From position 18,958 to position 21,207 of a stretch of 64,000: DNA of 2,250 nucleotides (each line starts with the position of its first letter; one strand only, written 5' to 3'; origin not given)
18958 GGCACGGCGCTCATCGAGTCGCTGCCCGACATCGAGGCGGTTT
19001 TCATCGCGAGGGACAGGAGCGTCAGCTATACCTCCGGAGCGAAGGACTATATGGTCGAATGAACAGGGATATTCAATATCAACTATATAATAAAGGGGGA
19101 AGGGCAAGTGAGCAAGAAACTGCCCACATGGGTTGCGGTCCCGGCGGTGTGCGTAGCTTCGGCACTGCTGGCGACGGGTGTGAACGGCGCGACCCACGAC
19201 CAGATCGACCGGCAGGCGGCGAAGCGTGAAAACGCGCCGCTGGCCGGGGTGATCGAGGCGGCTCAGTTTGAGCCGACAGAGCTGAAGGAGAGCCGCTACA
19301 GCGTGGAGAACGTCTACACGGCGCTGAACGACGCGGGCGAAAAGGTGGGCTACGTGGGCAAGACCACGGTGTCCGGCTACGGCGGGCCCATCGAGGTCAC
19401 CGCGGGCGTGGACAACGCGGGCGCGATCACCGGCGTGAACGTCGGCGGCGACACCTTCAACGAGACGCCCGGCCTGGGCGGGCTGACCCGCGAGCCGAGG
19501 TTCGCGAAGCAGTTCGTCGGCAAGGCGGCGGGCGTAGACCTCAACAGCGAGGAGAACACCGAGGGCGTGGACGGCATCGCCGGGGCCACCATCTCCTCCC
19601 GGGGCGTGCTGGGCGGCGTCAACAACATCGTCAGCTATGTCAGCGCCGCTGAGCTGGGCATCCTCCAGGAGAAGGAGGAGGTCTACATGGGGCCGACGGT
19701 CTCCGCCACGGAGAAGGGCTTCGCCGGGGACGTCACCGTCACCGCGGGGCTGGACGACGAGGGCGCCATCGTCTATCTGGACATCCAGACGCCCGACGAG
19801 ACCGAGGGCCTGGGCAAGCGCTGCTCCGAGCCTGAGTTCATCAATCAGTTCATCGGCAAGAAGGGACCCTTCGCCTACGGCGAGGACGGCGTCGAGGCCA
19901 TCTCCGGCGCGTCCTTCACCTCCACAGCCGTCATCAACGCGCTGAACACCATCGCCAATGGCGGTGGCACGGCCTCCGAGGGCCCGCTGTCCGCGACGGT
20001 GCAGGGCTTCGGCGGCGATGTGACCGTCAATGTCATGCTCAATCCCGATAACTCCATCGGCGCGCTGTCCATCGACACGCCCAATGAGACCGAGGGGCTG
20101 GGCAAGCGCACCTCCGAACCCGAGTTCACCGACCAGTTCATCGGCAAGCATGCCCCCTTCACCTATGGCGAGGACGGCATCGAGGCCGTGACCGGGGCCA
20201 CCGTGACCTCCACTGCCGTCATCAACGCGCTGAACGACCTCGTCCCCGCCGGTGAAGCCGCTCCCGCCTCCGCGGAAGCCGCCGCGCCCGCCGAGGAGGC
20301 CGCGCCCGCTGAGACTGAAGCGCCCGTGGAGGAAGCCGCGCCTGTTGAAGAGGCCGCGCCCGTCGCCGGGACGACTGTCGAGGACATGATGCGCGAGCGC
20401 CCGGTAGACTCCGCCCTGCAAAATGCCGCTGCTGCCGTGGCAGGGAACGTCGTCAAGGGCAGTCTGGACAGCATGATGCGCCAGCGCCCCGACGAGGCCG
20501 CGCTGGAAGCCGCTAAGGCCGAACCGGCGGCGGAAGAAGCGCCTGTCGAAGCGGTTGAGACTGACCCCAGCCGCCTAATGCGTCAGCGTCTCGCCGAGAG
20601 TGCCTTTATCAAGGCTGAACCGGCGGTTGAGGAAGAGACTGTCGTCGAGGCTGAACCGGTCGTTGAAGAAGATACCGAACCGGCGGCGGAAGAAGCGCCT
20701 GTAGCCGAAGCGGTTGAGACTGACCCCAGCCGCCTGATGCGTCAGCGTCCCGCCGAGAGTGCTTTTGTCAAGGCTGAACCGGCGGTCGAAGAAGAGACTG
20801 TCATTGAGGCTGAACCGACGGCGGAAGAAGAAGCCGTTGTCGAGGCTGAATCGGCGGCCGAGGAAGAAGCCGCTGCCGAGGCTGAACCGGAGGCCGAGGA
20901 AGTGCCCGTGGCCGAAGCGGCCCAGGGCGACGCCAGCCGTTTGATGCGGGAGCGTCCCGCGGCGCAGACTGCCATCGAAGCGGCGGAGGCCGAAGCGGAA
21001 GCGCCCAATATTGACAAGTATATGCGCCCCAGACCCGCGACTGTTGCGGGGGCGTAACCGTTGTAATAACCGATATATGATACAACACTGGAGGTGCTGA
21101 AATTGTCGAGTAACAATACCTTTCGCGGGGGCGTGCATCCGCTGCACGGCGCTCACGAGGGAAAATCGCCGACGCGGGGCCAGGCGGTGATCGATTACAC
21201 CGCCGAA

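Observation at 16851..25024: Nine-gene operon: an RnfB-less, RnfG-less Rnf core coupled to ApbE, a triple-FMN_bind protein, a Gx-type membrane protein and two NusG-II-like exported proteins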

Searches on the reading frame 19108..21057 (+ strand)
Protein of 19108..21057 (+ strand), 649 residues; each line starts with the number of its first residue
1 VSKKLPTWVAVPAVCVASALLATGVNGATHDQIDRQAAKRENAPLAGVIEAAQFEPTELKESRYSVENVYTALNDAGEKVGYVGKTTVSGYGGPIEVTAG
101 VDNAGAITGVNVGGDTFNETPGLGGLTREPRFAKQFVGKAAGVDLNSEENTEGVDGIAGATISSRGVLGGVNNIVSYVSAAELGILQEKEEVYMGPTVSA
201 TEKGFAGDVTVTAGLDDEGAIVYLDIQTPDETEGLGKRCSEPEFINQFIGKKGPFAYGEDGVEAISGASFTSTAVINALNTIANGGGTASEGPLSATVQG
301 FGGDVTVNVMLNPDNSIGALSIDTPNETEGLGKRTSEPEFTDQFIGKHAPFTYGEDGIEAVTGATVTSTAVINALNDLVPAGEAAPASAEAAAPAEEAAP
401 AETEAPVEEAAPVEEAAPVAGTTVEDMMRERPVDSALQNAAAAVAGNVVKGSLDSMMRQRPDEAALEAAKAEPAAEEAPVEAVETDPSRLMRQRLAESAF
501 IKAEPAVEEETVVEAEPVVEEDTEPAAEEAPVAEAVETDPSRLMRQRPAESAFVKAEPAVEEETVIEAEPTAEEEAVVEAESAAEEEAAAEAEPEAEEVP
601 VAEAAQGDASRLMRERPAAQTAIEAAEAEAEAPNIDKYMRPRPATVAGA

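Call 3: search_protein_families(library=pfam, proteins=[window:19108-21057:+], max_evalue=0.01)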
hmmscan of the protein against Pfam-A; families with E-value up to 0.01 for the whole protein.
window:19108-21057:+ (649 aa): 1 family
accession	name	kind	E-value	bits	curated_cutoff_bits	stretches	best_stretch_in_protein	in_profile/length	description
PF04205.19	FMN_bind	-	1.5e-42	144.5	22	3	90-175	1-76/77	FMN-binding domain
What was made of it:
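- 19108..20253 (+): g4, N-terminal 382 aa: TM anchor, an RnfG-like FMN_bind domain (flavinylation site T161), and two 'wire' FMN_bind domains (S269, T365). Three FMN_bind stretches (call 3).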

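Call 50: find_homologous_proteins(query=window:19108-21054:+, max_evalue=0.00001)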
Query window:19108-21054:+ (649 aa): 462 proteins with E <= 0.00001 among 8000 candidates; the best 120 are listed.
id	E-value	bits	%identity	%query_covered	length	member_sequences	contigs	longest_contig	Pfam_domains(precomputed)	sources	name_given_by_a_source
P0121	0.0e+0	1119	91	62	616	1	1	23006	PF04205.20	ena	-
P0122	1.1e-225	769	72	59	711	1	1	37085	PF04205.20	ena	-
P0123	1.1e-213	729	83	59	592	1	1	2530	PF04205.20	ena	-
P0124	4.0e-212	724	84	59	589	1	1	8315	PF04205.20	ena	-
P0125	1.4e-204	699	44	45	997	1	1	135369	PF04205.20,PF26372.1,PF07171.18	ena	-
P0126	1.0e-196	673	70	71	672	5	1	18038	PF04205.20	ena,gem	-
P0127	5.5e-195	668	37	60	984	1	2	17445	PF04205.20,PF07171.18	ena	-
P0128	5.5e-195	668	38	61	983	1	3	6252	PF04205.20,PF07171.18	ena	-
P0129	2.4e-194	666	58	99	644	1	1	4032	PF04205.20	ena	-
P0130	7.6e-180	618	56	64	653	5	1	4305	PF04205.20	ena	-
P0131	3.5e-172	592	38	60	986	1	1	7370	PF04205.20,PF07171.18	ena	-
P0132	1.7e-171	590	43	58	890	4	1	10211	PF03544.20,PF04205.20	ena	-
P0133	3.2e-171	589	37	61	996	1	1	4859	PF04205.20,PF07171.18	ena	-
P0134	4.4e-171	589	43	58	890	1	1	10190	PF03544.20,PF04205.20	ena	-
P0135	6.1e-171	588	38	60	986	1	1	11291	PF04205.20,PF07171.18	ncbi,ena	-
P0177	1.8e-135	471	38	99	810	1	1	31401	PF04205.20,PF07009.17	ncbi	-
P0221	1.6e-110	389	47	49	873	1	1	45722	PF04205.20,PF02335.21,PF14522.12,PF22113.2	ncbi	-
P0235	3.3e-105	371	42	45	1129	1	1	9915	PF04205.20,PF16205.11,PF02335.21,PF14522.12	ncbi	-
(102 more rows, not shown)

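Call 52: find_encoding_contigs(protein=P0177, flank=10000, max_places=1)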
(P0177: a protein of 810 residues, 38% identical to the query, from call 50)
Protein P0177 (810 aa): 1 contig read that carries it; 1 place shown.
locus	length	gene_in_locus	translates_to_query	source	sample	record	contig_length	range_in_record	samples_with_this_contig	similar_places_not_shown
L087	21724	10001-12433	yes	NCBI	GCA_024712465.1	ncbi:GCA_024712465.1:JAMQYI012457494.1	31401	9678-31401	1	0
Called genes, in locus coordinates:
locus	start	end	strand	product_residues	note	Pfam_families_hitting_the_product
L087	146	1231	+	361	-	PF00005:ABC_tran, PF02463:SMC_N (weak), PF13401:AAA_22 (faint), PF13304:AAA_21 (weak), PF09383:NIL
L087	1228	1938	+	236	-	PF00528:BPD_transp_1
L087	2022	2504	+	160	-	PF03449:GreA_GreB_N, PF01272:GreA_GreB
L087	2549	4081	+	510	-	PF01336:tRNA_anti-codon, PF00152:tRNA-synt_2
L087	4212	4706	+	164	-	PF01625:PMSR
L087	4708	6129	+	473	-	PF25302:NADase_transloc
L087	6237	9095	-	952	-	PF04205:FMN_bind, PF00890:FAD_binding_2, PF01266:DAO, PF01946:Thi4 (weak), PF03486:HI0933_like, PF07992:Pyr_redox_2 (weak), PF12831:FAD_oxidored, PF00890:FAD_binding_2, +1 more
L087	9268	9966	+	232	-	PF07456:Hpre_diP_synt_I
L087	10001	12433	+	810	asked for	PF04205:FMN_bind, PF07009:NusG_II (weak)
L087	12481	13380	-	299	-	PF06347:SH3_4 (faint), PF08239:SH3_3, PF18348:SH3_16 (faint)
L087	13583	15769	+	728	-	PF01751:Toprim, PF01131:Topoisom_bac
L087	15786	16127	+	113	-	-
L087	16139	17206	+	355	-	PF04230:PS_pyruv_trans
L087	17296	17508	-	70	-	PF00830:Ribosomal_L28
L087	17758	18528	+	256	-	PF00535:Glycos_transf_2, PF13641:Glyco_tranf_2_3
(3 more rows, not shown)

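Call 53: find_encoding_contigs(protein=P0221, flank=10000, max_places=1)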
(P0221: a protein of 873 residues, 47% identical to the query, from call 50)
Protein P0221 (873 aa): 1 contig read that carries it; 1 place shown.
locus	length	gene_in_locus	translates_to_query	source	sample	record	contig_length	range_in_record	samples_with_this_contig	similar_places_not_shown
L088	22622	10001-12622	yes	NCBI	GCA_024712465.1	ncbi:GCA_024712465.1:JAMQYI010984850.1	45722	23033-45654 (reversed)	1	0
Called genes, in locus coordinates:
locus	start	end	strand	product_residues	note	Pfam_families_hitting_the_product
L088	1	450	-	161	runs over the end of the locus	PF06177:QueT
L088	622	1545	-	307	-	PF12804:NTP_transf_3 (faint)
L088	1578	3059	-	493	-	PF08903:DUF1846, PF20921:DUF1846_C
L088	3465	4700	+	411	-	PF00464:SHMT, PF01212:Beta_elim_lyase (weak), PF00155:Aminotran_1_2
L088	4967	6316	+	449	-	PF13375:RnfC_N, PF01512:Complex1_51K, PF10531:SLBB, PF13183:Fer4_8 (faint), PF12838:Fer4_7 (faint), PF13187:Fer4_9 (faint), PF13534:Fer4_17 (faint), PF13237:Fer4_10 (weak), +5 more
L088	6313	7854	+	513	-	PF03116:NQR2_RnfD_RnfE, PF04205:FMN_bind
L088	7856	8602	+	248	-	PF02508:Rnf-Nqr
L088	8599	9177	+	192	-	PF02508:Rnf-Nqr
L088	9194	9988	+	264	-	PF04060:FeS, PF12838:Fer4_7, PF13187:Fer4_9 (weak), PF13237:Fer4_10 (weak), PF14697:Fer4_21 (weak), PF00037:Fer4, PF12837:Fer4_6 (weak), PF12838:Fer4_7, +10 more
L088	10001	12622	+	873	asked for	PF04205:FMN_bind, PF02335:Cytochrom_C552, PF14522:Cytochrome_C7 (faint), PF22113:Mtrc-MtrF_II-IV_dom (faint)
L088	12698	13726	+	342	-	PF05140:ResB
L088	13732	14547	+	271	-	PF01578:Cytochrom_C_asm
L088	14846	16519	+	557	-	PF00753:Lactamase_B, PF22505:RNase_J_b_CASP, PF07521:RMMBL, PF17770:RNase_J_C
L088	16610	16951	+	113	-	PF06133:Com_YlbF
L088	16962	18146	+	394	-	PF02618:YceG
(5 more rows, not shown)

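Call 54: find_encoding_contigs(protein=P0235, flank=10000, max_places=1)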
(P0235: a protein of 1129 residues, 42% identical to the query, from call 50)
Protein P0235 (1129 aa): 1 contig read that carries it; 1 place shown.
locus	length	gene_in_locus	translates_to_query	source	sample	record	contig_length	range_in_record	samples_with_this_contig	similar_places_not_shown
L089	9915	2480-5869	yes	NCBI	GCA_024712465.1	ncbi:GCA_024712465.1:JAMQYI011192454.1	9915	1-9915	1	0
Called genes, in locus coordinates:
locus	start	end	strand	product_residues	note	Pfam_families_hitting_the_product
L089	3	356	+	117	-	?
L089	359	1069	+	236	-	PF02508:Rnf-Nqr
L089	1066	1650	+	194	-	PF02508:Rnf-Nqr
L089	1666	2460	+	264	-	PF04060:FeS, PF12838:Fer4_7 (weak), PF13187:Fer4_9 (weak), PF14697:Fer4_21 (weak), PF25160:LdpA_Fe-S-bd (weak), PF00037:Fer4 (weak), PF12837:Fer4_6 (weak), PF12838:Fer4_7, +9 more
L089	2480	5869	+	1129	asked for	PF04205:FMN_bind, PF16205:Ribosomal_S17_N (faint), PF04205:FMN_bind, PF02335:Cytochrom_C552, PF14522:Cytochrome_C7 (faint)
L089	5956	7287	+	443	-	PF05140:ResB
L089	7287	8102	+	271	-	PF01578:Cytochrom_C_asm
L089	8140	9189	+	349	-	PF17996:CE2_N (weak), PF13472:Lipase_GDSL_2 (weak)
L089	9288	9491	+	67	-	PF12797:Fer4_2 (weak), PF12837:Fer4_6 (weak), PF13237:Fer4_10, PF13534:Fer4_17 (faint), PF14697:Fer4_21 (faint), PF00037:Fer4, PF12838:Fer4_7, PF13187:Fer4_9 (weak), +7 more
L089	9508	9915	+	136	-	?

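Call 62: search_protein_families(library=ncbifam, proteins=[window:19108-21057:+], max_evalue=0.001)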
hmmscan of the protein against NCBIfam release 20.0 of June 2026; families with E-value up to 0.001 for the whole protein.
window:19108-21057:+ (649 aa): 13 families
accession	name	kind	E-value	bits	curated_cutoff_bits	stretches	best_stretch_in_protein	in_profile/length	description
NF045876.1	RnfG_DVU2794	exception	8e-47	159.2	205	3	9-176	9-177/190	RnfABCDGE type electron transport complex subunit G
TIGR01947.1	rnfG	subfamily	1.2e-43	149.4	102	3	13-179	6-186/187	RnfABCDGE type electron transport complex subunit G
NF041840.1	rnfG_Methano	equivalog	8.5e-39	133.1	230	3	15-182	20-188/189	Rnf electron transport complex subunit RnfG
NF002519.0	PRK01908.1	equivalog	1.4e-15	57.5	178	1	14-184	15-198/209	electron transport complex subunit RsxG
TIGR01938.1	nqrC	equivalog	1.4e-11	44.5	144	1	118-169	172-236/251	NADH:ubiquinone reductase (Na(+)-transporting) subunit C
NF003749.0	PRK05346.1-5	equivalog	6.1e-11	42.1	255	1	118-169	175-236/261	Na(+)-translocating NADH-quinone reductase subunit C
NF003746.0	PRK05346.1-1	equivalog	2.3e-08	33.5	337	0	117-168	175-237/264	Na(+)-translocating NADH-quinone reductase subunit C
NF003750.0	PRK05346.2-1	equivalog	1.4e-07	31.3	352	0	101-168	133-208/225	Na(+)-translocating NADH-quinone reductase subunit C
NF003747.0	PRK05346.1-2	equivalog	7.5e-05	22.1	336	0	119-169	172-233/260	Na(+)-translocating NADH-quinone reductase subunit C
NF003751.0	PRK05346.2-2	equivalog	9.1e-05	21.7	630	0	88-141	183-237/320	Na(+)-translocating NADH-quinone reductase subunit C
NF003754.0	PRK05346.2-5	equivalog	0.00013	21.4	677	0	88-141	185-239/320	Na(+)-translocating NADH-quinone reductase subunit C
NF003748.0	PRK05346.1-4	equivalog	0.0003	20.3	455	0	220-278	169-242/265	Na(+)-translocating NADH-quinone reductase subunit C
NF003755.0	PRK05346.2-6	equivalog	0.00094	18.1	563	0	318-378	199-258/310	Na(+)-translocating NADH-quinone reductase subunit C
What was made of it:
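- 19108..20253 (+): TIGR01947 rnfG 149 bits, above the cut-off of 102, over residues 13-179 (call 62).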

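Call 90: predict_structure(alignment_id=A4)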
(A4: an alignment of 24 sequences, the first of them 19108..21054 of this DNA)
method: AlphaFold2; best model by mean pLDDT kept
length: 649 residues; sequences in the alignment: 24
mean_pLDDT: 63.2   pTM: 0.36
mean pLDDT of the five models: 63.2, 62.3, 62.2, 59.6, 57.3
residues with pLDDT >= 90: 69; 70-90: 245; 50-70: 81; < 50: 254
segments of 3 or more residues with pLDDT < 50: 383-459, 471-520, 524-540, 543-609, 612-622, 626-636, 638-649
pLDDT, mean of each block of 10 residues (from residue 1): 61 79 78 82 86 88 86 93 91 88 93 80 68 89 69 67 85 91 70 69 86 87 83 66 86 81 66 89 83 74 82 81 70 79 87 78 73 86 44 37 37 32 32 30 31 43 53 38 37 37 37 37 46 43 47 37 34 34 32 35 40 47 47 45 41
secondary structure, 60 per line:
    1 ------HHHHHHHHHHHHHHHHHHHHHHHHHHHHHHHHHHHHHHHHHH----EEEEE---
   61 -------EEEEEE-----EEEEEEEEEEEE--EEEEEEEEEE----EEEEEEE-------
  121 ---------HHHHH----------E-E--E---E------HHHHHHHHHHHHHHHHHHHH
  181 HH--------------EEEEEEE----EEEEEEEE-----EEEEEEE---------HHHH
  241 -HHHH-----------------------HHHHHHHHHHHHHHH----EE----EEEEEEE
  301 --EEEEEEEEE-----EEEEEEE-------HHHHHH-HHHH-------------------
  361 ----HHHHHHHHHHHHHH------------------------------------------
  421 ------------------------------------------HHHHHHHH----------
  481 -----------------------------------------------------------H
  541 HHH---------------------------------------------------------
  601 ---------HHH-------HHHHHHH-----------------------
elements in order: H7-48 E53-57 E68-73 E79-90 E93-102 E107-113 H130-134 H161-182 E197-203 E208-215 E221-227 H237-240 H242-245 H269-283 E294-300 E303-311 E317-323 H331-336 H338-341 H365-378 H463-470 H540-543 H620-626
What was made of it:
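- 19108..20253 (+): AF2 pLDDT is about 70-93 (call 90).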
